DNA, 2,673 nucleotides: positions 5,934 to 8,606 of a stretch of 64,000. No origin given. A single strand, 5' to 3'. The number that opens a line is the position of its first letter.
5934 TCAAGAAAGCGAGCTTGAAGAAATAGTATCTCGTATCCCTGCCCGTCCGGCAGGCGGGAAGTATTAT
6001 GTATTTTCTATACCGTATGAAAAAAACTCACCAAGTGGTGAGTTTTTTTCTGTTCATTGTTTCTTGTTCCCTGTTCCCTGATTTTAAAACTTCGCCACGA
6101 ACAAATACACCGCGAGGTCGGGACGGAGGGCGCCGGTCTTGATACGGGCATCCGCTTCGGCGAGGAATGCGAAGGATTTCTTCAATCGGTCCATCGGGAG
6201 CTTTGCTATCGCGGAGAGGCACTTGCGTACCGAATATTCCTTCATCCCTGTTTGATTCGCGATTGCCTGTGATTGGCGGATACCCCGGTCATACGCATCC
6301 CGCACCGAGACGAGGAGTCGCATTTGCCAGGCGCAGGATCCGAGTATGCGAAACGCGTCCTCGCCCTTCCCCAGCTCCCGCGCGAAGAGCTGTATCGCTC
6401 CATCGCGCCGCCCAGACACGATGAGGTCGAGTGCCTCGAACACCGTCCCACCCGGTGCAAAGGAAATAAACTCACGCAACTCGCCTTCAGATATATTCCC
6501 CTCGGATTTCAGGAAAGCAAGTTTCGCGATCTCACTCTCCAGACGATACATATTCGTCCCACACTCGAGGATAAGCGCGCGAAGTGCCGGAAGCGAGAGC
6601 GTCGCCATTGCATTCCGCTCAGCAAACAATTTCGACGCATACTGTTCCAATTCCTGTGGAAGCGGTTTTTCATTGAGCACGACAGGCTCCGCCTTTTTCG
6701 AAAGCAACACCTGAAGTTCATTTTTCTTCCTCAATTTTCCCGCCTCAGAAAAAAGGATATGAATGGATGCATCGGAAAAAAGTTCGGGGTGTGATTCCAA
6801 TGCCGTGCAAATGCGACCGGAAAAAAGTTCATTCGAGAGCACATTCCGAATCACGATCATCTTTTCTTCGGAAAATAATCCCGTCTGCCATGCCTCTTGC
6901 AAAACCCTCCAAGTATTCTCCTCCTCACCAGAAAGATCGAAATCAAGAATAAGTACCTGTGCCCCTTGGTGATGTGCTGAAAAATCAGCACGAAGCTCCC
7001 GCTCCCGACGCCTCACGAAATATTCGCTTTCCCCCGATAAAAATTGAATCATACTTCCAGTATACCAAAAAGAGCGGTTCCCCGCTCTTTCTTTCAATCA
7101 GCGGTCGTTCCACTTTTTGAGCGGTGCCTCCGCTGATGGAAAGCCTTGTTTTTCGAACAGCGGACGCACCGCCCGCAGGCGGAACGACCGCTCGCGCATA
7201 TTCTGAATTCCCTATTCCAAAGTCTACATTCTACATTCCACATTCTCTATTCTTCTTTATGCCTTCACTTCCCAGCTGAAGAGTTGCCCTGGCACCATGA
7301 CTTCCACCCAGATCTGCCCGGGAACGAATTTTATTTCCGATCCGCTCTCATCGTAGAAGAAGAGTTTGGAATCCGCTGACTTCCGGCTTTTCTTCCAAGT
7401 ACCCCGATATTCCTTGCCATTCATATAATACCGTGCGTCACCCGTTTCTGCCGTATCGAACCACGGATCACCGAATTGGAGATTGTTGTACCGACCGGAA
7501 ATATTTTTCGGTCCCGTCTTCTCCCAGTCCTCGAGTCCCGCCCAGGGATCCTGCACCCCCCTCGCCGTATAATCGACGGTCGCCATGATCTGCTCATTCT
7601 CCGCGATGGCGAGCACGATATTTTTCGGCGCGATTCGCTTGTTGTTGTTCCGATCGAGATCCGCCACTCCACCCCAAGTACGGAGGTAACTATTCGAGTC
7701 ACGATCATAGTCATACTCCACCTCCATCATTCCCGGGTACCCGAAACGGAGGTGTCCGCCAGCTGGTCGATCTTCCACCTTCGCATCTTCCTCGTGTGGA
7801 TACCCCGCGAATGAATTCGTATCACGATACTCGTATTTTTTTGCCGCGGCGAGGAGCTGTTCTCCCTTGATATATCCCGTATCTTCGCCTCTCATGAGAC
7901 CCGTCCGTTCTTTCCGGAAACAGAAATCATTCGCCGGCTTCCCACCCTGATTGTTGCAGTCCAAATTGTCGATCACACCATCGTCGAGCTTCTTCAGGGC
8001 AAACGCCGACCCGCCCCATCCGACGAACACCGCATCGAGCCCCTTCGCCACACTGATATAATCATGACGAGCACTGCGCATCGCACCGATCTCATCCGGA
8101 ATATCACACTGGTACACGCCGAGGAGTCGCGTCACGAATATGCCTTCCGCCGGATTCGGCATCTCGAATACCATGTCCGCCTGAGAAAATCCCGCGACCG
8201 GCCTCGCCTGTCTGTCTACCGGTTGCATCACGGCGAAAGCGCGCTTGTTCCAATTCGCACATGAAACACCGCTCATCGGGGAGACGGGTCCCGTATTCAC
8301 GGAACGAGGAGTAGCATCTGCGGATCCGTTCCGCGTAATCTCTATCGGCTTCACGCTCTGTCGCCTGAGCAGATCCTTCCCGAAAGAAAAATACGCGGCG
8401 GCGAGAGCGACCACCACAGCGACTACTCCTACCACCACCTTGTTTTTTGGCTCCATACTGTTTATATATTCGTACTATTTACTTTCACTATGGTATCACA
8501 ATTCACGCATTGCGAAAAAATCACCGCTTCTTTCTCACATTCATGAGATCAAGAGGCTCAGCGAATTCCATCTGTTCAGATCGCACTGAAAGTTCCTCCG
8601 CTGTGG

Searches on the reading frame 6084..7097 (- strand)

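Call 12: search_protein_families(library=pfam, proteins=[window:6084-7097:-])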
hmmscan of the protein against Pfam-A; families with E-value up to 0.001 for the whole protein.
window:6084-7097:- (337 aa): 2 families
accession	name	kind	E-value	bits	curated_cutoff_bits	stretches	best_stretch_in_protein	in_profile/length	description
PF21694.2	DNA_pol3_delta_C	-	1.3e-19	70.8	27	1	218-337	3-121/121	DNA polymerase III delta subunit, C-terminal domain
PF06144.19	DNA_pol3_delta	-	6.3e-05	23.4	21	1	54-137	34-119/124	DNA polymerase III, delta subunit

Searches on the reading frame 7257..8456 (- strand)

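Call 12: search_protein_families(library=pfam, proteins=[window:7257-8456:-])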
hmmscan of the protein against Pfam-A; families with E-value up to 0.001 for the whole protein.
window:7257-8456:- (399 aa): 2 families
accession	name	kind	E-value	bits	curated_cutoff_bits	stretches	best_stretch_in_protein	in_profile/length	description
PF11258.13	DUF3048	-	3.4e-27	95.8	25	1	69-211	12-148/148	Protein of unknown function (DUF3048) N-terminal domain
PF17479.7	DUF3048_C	-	1.4e-17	64.5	25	2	331-384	63-114/114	Protein of unknown function (DUF3048) C-terminal domain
